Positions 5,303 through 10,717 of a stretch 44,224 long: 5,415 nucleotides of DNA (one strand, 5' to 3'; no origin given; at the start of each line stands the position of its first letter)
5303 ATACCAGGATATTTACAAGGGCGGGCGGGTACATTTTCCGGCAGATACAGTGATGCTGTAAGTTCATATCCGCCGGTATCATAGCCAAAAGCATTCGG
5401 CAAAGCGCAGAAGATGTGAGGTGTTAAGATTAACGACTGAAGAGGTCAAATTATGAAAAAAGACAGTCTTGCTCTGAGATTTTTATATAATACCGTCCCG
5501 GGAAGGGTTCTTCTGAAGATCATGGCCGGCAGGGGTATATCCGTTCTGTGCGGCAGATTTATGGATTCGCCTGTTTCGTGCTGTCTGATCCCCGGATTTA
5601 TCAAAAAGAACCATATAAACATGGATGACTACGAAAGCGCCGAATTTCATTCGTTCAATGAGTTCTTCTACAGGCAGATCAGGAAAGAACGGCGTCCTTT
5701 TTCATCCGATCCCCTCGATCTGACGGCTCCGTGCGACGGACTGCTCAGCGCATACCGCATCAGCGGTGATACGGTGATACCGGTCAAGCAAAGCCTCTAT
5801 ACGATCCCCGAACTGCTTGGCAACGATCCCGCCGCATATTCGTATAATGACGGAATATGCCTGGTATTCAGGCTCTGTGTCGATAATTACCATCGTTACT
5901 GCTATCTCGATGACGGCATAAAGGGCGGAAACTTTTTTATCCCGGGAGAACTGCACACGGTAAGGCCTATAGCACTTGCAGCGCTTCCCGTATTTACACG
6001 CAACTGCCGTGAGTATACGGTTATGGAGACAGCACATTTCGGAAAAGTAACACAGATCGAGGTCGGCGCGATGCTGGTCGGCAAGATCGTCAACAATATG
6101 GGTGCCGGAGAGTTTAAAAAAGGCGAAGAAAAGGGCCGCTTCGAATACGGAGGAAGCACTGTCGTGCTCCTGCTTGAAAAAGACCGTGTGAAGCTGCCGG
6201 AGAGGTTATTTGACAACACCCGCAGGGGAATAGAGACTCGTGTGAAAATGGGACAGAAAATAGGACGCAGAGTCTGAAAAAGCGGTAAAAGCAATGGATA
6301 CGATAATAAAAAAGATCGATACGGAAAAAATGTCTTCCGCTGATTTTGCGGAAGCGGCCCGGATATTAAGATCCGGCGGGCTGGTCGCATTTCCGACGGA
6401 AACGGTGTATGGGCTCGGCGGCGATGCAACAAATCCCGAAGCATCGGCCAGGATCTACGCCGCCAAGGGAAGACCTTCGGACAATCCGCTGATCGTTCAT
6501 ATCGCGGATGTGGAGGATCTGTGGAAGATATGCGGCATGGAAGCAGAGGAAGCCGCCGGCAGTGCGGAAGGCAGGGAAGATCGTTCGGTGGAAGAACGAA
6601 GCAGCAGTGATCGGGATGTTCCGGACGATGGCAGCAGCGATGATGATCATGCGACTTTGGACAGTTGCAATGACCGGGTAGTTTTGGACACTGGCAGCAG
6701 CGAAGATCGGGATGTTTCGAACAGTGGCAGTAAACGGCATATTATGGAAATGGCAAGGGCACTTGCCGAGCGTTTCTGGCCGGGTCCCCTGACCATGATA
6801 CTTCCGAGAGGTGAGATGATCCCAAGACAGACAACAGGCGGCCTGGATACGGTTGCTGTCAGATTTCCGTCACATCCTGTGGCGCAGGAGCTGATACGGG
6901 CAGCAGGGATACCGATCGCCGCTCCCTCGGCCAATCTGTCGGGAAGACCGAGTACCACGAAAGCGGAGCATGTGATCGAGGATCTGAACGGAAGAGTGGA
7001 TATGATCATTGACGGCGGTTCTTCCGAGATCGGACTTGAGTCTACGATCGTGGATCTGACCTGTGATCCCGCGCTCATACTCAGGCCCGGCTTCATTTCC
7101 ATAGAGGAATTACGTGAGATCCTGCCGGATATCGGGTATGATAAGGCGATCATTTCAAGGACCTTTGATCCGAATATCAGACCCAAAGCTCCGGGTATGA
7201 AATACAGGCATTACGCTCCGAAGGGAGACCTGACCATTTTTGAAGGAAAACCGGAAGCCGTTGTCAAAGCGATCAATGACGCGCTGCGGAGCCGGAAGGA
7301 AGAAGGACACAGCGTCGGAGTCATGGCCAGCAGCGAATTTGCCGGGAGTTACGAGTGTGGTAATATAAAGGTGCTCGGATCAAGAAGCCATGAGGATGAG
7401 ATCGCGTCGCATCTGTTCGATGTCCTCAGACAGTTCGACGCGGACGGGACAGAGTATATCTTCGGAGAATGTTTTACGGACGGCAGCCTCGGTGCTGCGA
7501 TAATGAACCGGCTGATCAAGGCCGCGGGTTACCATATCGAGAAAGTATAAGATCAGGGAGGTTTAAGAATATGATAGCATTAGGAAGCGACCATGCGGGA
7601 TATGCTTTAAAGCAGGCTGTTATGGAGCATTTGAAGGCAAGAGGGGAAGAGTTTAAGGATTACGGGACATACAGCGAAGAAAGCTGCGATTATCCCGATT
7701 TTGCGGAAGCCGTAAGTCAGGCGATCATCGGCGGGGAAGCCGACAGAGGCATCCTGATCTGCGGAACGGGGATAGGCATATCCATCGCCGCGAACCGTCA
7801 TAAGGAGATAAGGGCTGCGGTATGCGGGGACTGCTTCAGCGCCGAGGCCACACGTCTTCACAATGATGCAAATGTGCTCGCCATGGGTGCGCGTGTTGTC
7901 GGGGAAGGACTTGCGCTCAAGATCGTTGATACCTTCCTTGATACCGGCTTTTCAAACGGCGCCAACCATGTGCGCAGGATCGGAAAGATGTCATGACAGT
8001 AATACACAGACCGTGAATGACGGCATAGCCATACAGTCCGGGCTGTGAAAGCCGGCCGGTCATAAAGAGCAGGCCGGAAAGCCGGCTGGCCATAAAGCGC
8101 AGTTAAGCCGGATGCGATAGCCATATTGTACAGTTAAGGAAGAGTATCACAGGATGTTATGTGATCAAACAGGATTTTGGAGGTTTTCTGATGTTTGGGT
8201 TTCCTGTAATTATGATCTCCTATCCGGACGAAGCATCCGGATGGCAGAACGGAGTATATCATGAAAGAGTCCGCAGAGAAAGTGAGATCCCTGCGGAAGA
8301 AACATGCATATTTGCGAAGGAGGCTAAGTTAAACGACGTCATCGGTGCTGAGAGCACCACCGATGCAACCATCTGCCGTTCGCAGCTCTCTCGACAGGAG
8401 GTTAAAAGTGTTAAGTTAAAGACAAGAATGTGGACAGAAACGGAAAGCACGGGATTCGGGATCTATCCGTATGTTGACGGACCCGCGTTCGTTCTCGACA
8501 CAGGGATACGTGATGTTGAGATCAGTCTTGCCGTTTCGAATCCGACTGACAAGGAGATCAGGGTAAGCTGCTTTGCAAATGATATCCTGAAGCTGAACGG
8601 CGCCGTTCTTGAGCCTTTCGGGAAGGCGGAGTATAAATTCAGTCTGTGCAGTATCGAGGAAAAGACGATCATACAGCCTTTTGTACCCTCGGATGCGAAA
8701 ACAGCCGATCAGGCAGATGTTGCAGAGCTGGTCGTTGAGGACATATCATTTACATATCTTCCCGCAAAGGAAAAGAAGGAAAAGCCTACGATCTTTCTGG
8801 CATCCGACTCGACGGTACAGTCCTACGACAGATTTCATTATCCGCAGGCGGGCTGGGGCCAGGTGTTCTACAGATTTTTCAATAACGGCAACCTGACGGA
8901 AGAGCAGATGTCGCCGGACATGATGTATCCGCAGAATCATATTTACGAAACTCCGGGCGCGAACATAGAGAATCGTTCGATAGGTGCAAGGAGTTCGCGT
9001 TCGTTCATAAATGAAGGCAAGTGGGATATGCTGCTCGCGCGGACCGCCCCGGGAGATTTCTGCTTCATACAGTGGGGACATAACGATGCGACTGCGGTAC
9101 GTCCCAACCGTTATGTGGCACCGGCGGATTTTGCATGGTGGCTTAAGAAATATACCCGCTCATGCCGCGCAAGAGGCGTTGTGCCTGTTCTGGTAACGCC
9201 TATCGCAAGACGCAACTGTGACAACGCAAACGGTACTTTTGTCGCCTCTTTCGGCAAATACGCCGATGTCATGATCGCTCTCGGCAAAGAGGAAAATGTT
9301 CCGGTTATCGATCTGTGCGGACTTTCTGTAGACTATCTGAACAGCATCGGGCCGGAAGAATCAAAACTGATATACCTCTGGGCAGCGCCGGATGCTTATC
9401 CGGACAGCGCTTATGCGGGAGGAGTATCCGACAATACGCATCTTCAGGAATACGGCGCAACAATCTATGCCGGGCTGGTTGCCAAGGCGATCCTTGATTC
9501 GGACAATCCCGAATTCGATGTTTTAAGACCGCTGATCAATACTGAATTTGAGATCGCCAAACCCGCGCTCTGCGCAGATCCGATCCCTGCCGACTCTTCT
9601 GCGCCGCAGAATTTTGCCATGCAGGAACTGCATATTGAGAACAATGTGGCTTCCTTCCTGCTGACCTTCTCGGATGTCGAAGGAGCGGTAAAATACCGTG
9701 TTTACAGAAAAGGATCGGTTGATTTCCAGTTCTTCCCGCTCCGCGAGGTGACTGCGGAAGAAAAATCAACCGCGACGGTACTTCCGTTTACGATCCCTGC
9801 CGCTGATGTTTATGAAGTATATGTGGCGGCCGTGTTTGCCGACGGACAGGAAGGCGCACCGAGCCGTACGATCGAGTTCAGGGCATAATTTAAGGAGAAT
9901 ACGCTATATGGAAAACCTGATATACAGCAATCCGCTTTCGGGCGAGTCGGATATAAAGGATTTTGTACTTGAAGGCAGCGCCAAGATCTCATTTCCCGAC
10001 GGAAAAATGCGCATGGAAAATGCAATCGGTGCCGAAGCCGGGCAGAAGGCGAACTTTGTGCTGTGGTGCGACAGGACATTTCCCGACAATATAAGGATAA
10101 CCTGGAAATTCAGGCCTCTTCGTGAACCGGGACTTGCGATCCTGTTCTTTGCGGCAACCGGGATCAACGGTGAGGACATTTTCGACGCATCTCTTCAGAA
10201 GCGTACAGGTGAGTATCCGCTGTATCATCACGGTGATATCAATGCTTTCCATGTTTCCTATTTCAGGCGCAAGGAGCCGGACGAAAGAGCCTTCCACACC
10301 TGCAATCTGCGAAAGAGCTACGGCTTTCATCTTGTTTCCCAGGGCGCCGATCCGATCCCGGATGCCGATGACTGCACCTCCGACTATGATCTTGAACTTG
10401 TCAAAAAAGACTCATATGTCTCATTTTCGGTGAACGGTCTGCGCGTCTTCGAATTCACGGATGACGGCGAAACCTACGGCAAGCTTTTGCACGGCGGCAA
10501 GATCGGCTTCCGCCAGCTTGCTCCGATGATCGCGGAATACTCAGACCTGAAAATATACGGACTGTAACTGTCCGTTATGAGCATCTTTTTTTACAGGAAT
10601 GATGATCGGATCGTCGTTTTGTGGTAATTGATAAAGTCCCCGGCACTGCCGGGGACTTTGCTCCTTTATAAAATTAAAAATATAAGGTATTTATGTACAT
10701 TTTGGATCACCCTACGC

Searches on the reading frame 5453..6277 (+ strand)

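Call 8: search_protein_families(library=pfam, proteins=[window:5453-6277:+], max_evalue=0.001)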
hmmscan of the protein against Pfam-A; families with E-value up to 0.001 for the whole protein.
window:5453-6277:+ (274 aa): 1 family
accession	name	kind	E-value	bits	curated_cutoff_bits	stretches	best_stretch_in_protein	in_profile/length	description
PF02666.20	PS_Dcarbxylase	-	8.4e-50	169.6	22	1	68-272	1-198/198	Phosphatidylserine decarboxylase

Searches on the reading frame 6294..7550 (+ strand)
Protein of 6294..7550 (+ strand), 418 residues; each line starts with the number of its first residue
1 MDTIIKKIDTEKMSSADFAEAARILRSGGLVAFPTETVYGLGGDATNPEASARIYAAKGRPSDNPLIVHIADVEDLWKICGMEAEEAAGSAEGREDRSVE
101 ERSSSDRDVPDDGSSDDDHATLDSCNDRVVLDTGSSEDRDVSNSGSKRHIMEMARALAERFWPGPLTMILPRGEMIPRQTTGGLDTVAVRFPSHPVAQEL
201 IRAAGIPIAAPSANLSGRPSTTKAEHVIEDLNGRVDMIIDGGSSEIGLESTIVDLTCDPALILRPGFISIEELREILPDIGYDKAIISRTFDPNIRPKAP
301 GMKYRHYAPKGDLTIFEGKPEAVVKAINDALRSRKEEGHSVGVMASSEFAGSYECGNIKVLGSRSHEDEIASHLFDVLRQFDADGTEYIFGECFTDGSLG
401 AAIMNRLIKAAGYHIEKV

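Call 8: search_protein_families(library=pfam, proteins=[window:6294-7550:+], max_evalue=0.001)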
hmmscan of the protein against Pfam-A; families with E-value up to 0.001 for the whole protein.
window:6294-7550:+ (418 aa): 2 families
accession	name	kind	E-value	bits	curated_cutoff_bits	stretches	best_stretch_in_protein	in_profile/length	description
PF01300.24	Sua5_yciO_yrdC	-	1.7e-60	204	25.1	2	150-266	61-178/178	Telomere recombination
PF03481.19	Sua5_C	-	6.7e-34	117.8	22.9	1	268-412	1-136/136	Threonylcarbamoyl-AMP synthase, C-terminal domain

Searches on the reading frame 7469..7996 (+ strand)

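Call 8: search_protein_families(library=pfam, proteins=[window:7469-7996:+], max_evalue=0.001)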
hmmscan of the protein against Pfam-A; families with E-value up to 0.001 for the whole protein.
window:7469-7996:+ (175 aa): 1 family
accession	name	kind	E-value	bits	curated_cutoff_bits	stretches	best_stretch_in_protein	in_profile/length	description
PF02502.23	LacAB_rpiB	-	1.7e-58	196.9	24.7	1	36-173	1-137/138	Ribose/Galactose Isomerase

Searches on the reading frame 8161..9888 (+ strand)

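Call 7: search_protein_families(library=pfam, proteins=[window:8161-9888:+], max_evalue=0.001)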
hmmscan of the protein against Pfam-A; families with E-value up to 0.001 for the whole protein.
window:8161-9888:+ (575 aa): 2 families
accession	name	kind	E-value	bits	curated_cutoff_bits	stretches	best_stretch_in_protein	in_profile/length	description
PF13472.12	Lipase_GDSL_2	-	1.6e-07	32.5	32.9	1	266-403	32-150/178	GDSL-like Lipase/Acylhydrolase family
PF00657.28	Lipase_GDSL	-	0.00035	21.2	23.6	1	216-435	6-203/208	GDSL-like Lipase/Acylhydrolase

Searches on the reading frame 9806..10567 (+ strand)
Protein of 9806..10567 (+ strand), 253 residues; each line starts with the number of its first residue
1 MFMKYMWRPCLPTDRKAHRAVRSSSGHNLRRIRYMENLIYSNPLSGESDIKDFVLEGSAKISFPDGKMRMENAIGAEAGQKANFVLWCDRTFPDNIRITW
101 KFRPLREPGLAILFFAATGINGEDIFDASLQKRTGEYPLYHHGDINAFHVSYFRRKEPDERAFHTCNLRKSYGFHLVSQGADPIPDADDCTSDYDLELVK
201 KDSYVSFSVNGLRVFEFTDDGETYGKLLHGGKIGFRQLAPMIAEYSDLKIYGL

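Call 7: search_protein_families(library=pfam, proteins=[window:9806-10567:+], max_evalue=0.001)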
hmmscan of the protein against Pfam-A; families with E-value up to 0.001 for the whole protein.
window:9806-10567:+ (253 aa): 1 family
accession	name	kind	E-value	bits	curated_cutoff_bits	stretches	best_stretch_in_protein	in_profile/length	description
PF09224.18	DUF1961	-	2.7e-100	334.5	25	1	38-250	2-214/214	Domain of unknown function (DUF1961)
